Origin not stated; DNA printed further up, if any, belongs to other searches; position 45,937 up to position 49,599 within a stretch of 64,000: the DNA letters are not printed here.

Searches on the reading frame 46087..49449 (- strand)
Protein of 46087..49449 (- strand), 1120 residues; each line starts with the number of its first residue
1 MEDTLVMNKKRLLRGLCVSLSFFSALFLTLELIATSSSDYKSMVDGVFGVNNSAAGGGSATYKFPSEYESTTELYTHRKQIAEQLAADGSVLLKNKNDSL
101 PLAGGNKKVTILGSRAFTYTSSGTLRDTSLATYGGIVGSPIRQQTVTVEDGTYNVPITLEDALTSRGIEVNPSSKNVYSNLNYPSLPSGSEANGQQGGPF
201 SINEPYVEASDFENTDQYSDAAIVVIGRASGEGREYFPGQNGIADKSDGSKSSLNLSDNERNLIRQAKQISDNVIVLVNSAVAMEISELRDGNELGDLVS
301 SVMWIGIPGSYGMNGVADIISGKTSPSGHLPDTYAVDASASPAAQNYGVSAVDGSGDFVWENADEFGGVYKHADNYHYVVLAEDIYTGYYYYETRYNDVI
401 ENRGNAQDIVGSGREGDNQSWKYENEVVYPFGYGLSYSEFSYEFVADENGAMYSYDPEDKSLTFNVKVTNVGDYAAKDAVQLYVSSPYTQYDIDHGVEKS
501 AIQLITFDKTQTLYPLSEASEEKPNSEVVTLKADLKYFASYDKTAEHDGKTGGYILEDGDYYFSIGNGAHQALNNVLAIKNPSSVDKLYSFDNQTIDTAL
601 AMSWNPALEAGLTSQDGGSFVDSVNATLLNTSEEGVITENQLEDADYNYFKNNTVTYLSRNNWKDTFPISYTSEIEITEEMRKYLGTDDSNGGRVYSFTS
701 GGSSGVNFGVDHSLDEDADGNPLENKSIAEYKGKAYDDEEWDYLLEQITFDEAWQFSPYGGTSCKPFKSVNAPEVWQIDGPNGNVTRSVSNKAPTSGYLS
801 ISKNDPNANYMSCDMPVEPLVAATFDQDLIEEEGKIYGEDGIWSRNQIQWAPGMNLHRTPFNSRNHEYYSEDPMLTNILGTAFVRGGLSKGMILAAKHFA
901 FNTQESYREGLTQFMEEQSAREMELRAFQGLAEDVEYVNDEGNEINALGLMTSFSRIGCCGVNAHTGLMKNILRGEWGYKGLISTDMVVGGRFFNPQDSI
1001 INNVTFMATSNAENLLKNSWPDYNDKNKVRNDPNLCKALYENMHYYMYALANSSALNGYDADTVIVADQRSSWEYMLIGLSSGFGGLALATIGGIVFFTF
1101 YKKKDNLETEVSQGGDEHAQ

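Call 5: search_protein_families(library=ncbifam, proteins=[window:46087-49449:-], max_evalue=1)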
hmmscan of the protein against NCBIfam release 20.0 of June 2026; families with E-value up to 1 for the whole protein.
window:46087-49449:- (1120 aa): 7 families
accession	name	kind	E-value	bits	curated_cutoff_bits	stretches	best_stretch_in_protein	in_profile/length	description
NF041610.1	alph_arabinopyran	equivalog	1.7e-41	142.3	1300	4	813-986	60-222/738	exo-alpha-(1->6)-L-arabinopyranosidase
NF052330.1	BetGlucosiCelf0468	equivalog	1.1e-38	133.1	1300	3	807-988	49-224/817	beta-d-glucosidase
NF041776.1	xylosidase_Xyl3A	equivalog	2.7e-32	111.7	1250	4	849-1000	115-264/846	xylan 1,4-beta-xylosidase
NF052329.1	XyloArabinsidase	equivalog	7.4e-30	103.7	1050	3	821-987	117-274/750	beta-xylosidase/alpha-l-arabinosidase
NF011678.0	PRK15098.1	equivalog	1.4e-26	93.2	666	3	72-335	378-600/765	beta-glucosidase BglX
NF052331.1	Bet13-16Glucosase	equivalog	3.1e-20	71.9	1330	3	820-998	101-275/750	exo-beta-d-1,3/1,6-glucosidase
NF041579.1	betaxyl_Flavo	equivalog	9.8e-12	43.8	1350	2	407-489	570-645/716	beta-xylosidase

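Call 6: search_protein_families(library=pfam, proteins=[window:46087-49449:-], max_evalue=1)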
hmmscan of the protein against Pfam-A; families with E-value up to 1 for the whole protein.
window:46087-49449:- (1120 aa): 3 families
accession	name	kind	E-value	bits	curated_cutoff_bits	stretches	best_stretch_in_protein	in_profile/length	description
PF01915.27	Glyco_hydro_3_C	-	1.6e-26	94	31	1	91-437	2-200/200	Glycosyl hydrolase family 3 C-terminal domain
PF00933.27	Glyco_hydro_3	-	1.5e-16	61.2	27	1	816-988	86-253/316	Glycosyl hydrolase family 3 N terminal domain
PF14310.12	Fn3-like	-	0.013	16.1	25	1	479-567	2-69/71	Fibronectin type III-like domain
